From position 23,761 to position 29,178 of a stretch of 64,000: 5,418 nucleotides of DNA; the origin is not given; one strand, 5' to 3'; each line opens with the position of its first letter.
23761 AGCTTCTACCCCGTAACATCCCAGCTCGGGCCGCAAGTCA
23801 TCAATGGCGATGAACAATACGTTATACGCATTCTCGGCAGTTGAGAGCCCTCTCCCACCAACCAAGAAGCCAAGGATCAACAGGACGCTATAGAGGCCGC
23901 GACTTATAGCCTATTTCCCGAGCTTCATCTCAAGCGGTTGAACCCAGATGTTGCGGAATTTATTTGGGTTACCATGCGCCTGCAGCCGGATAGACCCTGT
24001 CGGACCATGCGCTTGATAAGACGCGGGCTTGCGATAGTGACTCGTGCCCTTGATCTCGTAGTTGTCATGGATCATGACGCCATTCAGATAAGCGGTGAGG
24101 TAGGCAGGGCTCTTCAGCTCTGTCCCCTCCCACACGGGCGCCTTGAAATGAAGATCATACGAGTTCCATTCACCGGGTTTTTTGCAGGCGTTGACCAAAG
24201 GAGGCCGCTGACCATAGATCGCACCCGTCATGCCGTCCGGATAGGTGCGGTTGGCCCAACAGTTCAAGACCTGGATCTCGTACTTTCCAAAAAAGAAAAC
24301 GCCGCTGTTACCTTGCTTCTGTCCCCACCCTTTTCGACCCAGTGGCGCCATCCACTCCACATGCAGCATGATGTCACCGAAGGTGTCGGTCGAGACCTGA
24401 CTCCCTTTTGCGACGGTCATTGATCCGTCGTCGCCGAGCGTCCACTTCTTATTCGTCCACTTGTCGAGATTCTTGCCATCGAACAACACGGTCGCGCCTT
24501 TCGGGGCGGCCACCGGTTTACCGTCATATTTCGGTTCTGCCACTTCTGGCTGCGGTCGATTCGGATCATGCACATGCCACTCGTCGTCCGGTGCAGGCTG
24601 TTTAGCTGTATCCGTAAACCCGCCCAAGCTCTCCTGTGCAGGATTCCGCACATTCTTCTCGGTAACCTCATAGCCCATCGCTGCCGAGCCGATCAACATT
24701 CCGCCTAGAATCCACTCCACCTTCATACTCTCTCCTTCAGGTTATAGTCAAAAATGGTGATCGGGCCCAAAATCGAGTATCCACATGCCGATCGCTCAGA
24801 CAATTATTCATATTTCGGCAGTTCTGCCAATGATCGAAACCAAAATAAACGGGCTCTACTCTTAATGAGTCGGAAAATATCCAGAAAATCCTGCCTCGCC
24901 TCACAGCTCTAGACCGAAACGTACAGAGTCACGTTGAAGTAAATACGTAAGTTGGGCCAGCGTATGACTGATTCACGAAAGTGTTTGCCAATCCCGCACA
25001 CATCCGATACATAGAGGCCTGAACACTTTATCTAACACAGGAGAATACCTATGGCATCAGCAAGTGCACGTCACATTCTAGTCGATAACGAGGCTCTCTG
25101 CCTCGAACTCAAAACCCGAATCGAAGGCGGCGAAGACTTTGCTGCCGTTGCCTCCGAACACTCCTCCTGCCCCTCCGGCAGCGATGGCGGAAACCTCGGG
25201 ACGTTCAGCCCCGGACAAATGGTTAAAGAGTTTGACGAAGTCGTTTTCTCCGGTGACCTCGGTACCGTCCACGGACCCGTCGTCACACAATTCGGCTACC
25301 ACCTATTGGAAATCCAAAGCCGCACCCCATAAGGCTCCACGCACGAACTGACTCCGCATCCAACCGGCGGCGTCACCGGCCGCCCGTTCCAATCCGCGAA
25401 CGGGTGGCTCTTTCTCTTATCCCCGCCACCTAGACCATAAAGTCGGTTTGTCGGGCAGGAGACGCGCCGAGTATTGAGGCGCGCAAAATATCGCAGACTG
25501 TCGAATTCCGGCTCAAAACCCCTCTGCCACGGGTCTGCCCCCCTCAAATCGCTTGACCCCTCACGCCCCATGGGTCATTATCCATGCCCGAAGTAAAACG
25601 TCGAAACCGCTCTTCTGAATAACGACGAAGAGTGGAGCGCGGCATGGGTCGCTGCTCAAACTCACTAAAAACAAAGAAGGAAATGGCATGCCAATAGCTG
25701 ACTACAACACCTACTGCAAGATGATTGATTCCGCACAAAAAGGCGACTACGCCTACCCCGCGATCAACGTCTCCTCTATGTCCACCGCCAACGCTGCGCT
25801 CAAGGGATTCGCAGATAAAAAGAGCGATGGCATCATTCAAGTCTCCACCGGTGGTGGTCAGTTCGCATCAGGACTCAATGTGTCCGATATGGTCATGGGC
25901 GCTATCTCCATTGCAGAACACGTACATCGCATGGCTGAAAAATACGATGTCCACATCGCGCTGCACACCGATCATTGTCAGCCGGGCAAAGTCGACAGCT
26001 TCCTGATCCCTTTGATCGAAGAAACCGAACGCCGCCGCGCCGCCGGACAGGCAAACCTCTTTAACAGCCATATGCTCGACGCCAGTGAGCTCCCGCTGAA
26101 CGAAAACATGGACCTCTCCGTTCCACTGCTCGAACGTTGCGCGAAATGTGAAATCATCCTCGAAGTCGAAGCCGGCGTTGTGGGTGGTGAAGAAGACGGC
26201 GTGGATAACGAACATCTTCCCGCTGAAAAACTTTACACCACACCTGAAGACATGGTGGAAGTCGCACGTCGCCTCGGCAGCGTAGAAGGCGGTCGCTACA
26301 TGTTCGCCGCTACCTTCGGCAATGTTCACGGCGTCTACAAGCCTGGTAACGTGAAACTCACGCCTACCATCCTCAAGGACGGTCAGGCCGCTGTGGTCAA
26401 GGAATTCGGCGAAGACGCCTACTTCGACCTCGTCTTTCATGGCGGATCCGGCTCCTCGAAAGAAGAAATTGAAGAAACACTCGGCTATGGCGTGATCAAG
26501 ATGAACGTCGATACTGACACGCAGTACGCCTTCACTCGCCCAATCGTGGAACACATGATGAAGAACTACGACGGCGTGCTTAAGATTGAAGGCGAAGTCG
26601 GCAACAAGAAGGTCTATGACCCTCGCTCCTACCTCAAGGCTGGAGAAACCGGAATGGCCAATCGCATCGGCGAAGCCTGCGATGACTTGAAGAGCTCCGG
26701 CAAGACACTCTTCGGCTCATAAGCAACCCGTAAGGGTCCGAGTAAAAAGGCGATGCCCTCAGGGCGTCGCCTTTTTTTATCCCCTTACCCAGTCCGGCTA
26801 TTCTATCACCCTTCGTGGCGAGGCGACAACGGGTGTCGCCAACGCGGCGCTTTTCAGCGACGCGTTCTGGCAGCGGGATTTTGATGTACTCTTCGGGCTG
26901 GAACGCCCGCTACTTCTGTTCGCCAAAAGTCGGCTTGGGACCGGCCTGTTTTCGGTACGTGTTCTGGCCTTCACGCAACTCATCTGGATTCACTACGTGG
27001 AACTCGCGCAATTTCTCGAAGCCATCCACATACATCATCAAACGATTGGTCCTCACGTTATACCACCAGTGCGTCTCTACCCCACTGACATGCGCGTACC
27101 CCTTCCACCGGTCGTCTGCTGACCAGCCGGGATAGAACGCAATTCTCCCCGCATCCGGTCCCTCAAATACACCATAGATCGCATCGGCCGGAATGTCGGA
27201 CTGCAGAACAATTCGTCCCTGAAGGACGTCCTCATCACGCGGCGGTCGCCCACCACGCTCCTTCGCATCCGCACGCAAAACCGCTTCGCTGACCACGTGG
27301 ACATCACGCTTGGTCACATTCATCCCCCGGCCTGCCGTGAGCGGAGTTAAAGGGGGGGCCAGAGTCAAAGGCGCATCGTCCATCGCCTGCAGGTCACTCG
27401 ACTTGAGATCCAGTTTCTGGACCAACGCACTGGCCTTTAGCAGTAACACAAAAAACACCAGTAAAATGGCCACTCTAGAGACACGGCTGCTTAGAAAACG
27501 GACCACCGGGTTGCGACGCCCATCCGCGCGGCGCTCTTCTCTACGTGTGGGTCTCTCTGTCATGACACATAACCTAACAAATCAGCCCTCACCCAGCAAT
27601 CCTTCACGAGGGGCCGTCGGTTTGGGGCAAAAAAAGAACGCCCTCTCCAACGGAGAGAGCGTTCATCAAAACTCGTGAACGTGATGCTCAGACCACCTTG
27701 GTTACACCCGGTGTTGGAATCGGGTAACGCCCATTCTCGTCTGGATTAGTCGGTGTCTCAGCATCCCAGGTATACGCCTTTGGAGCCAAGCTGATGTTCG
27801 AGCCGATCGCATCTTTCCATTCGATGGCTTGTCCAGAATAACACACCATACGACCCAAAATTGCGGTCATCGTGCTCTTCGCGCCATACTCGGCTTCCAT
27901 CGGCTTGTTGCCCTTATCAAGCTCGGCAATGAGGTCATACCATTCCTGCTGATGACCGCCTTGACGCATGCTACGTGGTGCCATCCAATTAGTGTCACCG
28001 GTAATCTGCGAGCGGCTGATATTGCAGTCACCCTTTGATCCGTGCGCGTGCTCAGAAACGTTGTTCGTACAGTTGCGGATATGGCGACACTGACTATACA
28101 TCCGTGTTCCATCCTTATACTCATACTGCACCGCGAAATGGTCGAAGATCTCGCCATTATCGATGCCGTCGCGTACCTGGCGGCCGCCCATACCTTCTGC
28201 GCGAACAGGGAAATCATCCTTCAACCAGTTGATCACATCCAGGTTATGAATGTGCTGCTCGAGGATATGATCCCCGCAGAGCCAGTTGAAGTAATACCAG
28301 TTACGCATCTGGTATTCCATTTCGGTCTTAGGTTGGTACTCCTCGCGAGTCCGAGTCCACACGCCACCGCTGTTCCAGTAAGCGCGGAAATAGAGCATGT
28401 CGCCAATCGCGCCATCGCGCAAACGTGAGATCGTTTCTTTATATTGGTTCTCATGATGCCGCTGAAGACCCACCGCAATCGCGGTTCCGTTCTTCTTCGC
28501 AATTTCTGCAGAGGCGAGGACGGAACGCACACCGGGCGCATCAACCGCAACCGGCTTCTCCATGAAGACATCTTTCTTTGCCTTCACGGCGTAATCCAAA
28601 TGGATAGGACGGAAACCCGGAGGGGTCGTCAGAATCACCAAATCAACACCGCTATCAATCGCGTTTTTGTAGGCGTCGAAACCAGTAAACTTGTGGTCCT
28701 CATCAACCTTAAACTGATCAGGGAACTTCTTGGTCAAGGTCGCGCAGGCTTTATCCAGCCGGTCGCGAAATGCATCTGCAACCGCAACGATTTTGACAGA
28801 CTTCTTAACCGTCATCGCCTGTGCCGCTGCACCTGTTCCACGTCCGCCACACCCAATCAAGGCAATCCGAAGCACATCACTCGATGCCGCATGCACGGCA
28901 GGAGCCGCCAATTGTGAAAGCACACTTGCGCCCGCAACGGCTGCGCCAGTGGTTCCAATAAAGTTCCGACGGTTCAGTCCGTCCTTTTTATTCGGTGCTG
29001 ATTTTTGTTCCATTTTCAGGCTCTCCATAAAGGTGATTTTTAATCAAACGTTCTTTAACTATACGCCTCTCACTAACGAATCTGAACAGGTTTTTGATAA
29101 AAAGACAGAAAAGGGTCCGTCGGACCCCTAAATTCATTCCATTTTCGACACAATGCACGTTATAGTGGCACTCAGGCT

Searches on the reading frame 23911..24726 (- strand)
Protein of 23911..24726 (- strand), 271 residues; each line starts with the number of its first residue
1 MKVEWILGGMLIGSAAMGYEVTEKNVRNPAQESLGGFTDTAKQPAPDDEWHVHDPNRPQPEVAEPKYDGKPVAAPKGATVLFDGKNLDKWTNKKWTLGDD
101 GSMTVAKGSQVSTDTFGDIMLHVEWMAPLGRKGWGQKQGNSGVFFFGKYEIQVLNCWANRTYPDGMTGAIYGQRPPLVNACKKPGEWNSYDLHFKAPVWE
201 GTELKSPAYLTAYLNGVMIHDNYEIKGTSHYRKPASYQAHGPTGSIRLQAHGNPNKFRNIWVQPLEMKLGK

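Call 32: search_protein_families(library=pfam, proteins=[window:23911-24726:-], max_evalue=0.001)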
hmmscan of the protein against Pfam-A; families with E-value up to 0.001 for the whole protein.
window:23911-24726:- (271 aa): 1 family
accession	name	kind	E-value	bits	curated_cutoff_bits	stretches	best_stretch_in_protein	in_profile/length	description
PF06439.18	3keto-disac_hyd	-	6.1e-41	141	26.8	1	77-262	1-186/187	3-keto-disaccharide hydrolase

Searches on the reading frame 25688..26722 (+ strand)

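Call 32: search_protein_families(library=pfam, proteins=[window:25688-26722:+], max_evalue=0.001)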
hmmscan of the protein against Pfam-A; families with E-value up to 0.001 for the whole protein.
window:25688-26722:+ (344 aa): 1 family
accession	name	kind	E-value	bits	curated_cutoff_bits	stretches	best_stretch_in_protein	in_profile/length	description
PF01116.26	F_bP_aldolase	-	9.3e-80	268.5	25.5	1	8-339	2-277/277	Fructose-bisphosphate aldolase class-II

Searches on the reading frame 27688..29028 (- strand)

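Call 32: search_protein_families(library=pfam, proteins=[window:27688-29028:-], max_evalue=0.001)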
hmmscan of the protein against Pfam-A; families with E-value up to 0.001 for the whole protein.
window:27688-29028:- (446 aa): 2 families
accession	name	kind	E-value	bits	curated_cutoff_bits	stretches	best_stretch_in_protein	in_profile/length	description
PF01408.29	GFO_IDH_MocA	-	2.3e-10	41.7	24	1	53-186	1-118/120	Oxidoreductase family, NAD-binding Rossmann fold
PF22725.1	GFO_IDH_MocA_C3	-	1.5e-07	31.9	27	1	202-333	7-121/124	GFO/IDH/MocA C-terminal domain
